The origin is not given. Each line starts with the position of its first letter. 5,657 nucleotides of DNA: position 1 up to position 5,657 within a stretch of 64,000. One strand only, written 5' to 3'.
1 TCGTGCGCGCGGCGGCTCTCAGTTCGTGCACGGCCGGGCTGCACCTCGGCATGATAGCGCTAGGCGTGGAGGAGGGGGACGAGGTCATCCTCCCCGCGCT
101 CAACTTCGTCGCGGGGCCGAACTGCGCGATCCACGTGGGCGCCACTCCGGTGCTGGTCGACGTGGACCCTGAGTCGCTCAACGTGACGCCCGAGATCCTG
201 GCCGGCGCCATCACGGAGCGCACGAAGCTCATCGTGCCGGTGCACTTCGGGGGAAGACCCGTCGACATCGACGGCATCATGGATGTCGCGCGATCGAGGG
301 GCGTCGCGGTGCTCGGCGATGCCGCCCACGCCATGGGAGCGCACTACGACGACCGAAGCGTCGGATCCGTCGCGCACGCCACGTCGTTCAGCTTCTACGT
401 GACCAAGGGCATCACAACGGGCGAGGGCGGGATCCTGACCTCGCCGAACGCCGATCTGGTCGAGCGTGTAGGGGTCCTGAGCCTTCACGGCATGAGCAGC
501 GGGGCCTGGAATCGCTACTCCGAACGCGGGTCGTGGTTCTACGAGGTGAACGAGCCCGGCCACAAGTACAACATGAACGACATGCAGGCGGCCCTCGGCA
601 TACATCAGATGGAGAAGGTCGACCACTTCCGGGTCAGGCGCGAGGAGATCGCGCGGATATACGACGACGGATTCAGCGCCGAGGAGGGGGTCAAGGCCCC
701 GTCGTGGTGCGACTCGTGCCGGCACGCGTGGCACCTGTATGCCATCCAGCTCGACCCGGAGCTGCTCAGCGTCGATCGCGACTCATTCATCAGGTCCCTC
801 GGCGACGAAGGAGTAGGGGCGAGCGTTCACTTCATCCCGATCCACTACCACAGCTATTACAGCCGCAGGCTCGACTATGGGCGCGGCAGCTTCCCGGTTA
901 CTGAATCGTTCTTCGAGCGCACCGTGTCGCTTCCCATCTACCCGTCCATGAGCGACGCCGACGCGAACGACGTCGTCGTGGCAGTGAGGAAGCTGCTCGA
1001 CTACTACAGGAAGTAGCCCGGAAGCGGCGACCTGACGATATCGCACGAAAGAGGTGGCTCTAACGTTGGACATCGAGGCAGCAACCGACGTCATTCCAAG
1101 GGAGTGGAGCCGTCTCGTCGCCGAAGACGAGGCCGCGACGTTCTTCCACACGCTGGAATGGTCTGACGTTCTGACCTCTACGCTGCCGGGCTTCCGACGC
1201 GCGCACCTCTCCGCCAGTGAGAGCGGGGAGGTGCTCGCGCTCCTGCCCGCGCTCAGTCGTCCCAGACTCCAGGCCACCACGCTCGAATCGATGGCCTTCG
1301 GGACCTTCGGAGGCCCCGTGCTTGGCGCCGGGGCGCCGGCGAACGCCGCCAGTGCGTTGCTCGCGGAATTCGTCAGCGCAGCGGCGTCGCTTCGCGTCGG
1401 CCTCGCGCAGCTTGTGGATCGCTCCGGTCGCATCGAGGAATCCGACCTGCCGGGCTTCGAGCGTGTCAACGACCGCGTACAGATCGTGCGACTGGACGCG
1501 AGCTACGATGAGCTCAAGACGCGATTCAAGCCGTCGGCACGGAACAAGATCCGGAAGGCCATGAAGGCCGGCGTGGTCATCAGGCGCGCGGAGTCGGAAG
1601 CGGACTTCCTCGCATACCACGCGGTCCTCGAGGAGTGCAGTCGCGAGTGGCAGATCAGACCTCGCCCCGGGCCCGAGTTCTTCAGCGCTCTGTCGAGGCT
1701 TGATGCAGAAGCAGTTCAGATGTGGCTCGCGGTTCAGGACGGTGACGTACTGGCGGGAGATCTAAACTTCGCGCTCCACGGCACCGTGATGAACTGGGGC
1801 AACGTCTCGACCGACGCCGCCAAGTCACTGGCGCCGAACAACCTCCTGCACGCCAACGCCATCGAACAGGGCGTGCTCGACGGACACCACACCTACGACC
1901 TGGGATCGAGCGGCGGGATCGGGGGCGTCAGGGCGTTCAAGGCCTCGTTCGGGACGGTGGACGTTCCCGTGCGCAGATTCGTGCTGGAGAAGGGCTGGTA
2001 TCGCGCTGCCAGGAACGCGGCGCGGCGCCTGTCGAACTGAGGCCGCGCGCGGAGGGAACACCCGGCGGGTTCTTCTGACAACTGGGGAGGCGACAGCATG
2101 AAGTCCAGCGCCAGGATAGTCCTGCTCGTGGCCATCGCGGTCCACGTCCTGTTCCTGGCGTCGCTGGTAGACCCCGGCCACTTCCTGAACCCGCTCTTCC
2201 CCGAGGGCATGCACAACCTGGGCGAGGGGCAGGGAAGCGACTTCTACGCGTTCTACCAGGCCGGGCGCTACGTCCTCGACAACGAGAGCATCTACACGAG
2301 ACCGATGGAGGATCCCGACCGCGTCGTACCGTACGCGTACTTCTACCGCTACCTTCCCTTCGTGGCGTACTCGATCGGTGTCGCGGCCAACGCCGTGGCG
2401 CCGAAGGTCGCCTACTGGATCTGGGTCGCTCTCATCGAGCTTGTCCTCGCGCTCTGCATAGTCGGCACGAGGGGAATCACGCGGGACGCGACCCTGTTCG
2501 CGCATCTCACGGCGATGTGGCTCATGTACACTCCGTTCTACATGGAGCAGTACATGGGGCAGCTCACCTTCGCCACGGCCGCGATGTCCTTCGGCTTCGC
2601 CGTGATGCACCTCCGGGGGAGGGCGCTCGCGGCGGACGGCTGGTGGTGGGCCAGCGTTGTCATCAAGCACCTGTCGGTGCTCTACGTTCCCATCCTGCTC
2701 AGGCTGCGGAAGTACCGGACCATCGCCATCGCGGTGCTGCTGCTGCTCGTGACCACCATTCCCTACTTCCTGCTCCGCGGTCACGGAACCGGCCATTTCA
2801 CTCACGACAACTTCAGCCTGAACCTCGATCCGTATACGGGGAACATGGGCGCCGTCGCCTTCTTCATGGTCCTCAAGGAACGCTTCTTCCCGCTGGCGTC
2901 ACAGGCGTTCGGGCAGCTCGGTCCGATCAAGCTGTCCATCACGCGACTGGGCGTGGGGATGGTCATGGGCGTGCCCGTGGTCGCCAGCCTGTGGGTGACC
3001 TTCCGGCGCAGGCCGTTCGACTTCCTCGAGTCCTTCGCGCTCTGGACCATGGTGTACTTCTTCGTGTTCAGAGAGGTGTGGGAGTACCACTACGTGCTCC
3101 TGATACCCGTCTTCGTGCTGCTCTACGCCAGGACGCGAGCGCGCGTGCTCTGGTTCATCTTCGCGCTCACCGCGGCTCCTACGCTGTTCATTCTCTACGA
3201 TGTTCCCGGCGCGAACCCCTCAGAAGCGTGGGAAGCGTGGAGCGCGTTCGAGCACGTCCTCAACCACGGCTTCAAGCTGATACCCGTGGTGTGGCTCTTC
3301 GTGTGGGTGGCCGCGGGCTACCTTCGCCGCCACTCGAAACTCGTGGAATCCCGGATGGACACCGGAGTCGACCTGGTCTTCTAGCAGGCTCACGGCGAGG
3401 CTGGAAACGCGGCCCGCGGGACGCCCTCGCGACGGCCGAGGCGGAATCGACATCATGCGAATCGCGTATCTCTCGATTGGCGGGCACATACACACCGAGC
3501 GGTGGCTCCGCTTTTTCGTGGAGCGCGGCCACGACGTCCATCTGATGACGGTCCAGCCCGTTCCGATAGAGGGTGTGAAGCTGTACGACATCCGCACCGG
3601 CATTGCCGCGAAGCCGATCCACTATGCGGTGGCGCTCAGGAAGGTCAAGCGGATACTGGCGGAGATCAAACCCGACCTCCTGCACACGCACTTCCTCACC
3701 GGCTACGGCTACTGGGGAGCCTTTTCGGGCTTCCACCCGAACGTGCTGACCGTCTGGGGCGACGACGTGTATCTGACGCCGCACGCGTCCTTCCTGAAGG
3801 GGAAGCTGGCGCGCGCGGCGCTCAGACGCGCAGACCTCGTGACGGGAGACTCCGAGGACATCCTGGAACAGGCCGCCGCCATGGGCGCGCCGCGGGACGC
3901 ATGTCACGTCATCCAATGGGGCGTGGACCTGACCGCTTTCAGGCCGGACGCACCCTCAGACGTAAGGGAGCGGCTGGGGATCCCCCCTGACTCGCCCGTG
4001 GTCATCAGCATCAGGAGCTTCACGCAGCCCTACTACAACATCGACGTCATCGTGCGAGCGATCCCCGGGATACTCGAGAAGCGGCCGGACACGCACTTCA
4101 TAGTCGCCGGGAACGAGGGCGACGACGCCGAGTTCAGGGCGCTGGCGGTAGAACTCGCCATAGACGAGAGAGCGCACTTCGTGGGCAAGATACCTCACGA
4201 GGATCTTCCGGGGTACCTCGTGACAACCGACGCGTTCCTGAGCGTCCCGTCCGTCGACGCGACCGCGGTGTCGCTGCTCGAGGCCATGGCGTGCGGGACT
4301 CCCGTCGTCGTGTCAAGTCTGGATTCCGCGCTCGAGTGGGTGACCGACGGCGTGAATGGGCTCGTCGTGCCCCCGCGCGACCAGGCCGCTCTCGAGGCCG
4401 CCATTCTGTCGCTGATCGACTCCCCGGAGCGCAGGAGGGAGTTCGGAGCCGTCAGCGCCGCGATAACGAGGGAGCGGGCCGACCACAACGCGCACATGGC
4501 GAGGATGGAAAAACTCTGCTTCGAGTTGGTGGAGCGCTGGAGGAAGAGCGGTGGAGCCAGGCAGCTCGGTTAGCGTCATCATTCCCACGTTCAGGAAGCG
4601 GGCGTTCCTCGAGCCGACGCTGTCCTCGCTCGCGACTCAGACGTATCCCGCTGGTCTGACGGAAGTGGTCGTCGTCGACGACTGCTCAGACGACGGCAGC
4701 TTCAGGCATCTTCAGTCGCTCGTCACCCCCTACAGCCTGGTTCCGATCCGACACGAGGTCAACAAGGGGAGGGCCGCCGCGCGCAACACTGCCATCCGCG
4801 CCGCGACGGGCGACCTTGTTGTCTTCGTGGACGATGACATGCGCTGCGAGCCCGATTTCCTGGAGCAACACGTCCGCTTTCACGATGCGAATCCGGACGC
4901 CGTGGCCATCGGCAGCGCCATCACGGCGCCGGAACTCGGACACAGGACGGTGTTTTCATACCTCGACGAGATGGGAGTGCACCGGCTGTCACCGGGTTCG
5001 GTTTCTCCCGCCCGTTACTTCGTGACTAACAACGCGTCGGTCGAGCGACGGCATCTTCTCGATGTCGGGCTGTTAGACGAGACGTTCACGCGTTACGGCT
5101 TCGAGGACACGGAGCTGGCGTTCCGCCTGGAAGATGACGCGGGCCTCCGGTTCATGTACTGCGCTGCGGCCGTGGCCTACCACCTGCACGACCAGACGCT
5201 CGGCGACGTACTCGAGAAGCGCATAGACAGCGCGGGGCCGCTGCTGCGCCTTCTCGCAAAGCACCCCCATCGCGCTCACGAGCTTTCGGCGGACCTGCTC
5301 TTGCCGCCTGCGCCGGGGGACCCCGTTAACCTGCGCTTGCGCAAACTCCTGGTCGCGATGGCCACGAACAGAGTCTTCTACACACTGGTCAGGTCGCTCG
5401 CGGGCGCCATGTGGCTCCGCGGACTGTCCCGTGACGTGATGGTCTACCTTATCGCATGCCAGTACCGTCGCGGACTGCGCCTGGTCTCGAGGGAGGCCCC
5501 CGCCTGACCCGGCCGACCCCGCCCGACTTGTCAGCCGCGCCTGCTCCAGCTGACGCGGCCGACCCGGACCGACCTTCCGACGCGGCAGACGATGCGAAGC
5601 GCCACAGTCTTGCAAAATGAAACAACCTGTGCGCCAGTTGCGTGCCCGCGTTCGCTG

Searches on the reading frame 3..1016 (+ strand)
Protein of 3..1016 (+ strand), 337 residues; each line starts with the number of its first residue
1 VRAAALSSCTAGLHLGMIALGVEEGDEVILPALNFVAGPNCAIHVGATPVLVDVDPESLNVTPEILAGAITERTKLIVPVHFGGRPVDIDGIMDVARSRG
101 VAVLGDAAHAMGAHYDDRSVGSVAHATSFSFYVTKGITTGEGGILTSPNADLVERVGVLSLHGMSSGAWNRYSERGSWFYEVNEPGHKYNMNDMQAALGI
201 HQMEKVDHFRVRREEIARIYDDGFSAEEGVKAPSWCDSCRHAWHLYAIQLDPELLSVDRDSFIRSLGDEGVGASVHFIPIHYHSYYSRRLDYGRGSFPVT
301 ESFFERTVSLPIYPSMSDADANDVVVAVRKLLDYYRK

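Call 35: search_protein_families(library=pfam, proteins=[window:3-1016:+], max_evalue=0.0001)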
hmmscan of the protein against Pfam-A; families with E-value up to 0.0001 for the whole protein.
window:3-1016:+ (337 aa): 1 family
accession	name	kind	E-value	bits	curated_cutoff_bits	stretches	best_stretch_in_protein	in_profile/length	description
PF01041.23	DegT_DnrJ_EryC1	-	3.3e-103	346.1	19.8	1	3-328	42-359/360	DegT/DnrJ/EryC1/StrS aminotransferase family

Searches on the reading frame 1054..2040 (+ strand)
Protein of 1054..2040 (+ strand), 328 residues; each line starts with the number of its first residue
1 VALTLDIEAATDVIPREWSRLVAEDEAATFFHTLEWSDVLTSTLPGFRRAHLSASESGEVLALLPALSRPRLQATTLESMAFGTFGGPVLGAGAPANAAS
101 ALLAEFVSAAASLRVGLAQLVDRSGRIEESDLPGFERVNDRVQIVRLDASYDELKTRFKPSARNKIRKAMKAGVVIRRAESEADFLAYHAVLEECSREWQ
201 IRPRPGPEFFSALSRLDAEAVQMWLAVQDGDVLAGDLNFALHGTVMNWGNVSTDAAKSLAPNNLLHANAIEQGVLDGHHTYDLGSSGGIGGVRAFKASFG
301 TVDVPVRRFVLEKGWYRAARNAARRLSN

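Call 35: search_protein_families(library=pfam, proteins=[window:1054-2040:+], max_evalue=0.0001)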
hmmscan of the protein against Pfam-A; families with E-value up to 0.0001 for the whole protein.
window:1054-2040:+ (328 aa): 2 families
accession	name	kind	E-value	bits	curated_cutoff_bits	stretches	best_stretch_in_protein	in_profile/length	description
PF13480.13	Acetyltransf_6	-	1.7e-14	54.6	22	1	161-285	6-136/143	Acetyltransferase (GNAT) domain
PF02388.22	FemAB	-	6.2e-05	22.4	24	0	150-182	162-194/406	FemAB family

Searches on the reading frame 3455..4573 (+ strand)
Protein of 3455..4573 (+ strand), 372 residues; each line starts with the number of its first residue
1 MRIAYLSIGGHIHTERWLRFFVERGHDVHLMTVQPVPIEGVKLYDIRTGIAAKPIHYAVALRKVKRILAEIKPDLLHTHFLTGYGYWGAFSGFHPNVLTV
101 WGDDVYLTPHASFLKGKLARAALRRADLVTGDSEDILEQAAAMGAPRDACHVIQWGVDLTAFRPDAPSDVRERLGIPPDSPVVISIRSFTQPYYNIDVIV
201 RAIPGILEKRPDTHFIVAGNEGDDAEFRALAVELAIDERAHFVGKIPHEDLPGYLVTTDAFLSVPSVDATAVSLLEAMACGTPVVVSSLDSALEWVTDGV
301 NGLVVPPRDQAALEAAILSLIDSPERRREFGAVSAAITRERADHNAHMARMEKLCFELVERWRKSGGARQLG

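Call 35: search_protein_families(library=pfam, proteins=[window:3455-4573:+], max_evalue=0.0001)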
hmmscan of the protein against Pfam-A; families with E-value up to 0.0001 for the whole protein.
window:3455-4573:+ (372 aa): 6 families
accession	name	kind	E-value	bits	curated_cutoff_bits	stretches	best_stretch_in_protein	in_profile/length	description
PF00534.26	Glycos_transf_1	-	2.6e-31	108.9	26.4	1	171-331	6-166/172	Glycosyl transferases group 1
PF13692.12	Glyco_trans_1_4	-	1.7e-26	93.6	27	1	181-322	2-141/142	Glycosyl transferases group 1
PF13477.12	Glyco_trans_4_2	-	7e-26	91.5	23.4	1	2-131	1-137/139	Glycosyl transferase 4-like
PF13439.12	Glyco_transf_4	-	2.1e-14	54.3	28.5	1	9-160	3-169/170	Glycosyltransferase Family 4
PF13579.12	Glyco_trans_4_4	-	1.4e-12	48.7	29.7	1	10-154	3-156/158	Glycosyl transferase 4-like domain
PF13524.12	Glyco_trans_1_2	-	1.5e-10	41.6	25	1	208-352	10-140/144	Glycosyl transferase-like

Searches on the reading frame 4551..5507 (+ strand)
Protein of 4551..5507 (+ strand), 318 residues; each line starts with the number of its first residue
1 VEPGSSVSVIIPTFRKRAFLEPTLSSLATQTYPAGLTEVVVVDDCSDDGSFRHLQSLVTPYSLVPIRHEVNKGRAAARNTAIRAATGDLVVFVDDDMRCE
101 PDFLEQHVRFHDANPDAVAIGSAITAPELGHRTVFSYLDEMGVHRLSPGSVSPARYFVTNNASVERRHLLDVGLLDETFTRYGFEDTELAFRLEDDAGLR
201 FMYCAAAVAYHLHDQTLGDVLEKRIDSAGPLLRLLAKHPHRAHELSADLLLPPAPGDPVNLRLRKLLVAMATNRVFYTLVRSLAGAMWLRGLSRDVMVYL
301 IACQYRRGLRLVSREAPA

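Call 35: search_protein_families(library=pfam, proteins=[window:4551-5507:+], max_evalue=0.0001)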
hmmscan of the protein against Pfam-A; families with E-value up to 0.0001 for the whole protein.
window:4551-5507:+ (318 aa): 4 families
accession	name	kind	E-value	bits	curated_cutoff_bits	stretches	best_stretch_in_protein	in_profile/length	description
PF00535.33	Glycos_transf_2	-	1.9e-29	103.2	23.3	1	8-127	1-119/168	Glycosyl transferase family 2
PF13641.12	Glyco_tranf_2_3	-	1.1e-16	62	27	1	7-220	3-220/230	Glycosyltransferase like family 2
PF10111.15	Glyco_tranf_2_2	-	1e-10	42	27.3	1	8-213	1-218/276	Glycosyltransferase like family 2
PF13632.12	Glyco_trans_2_3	-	4.9e-07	30.2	27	1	90-225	2-137/198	Glycosyl transferase family group 2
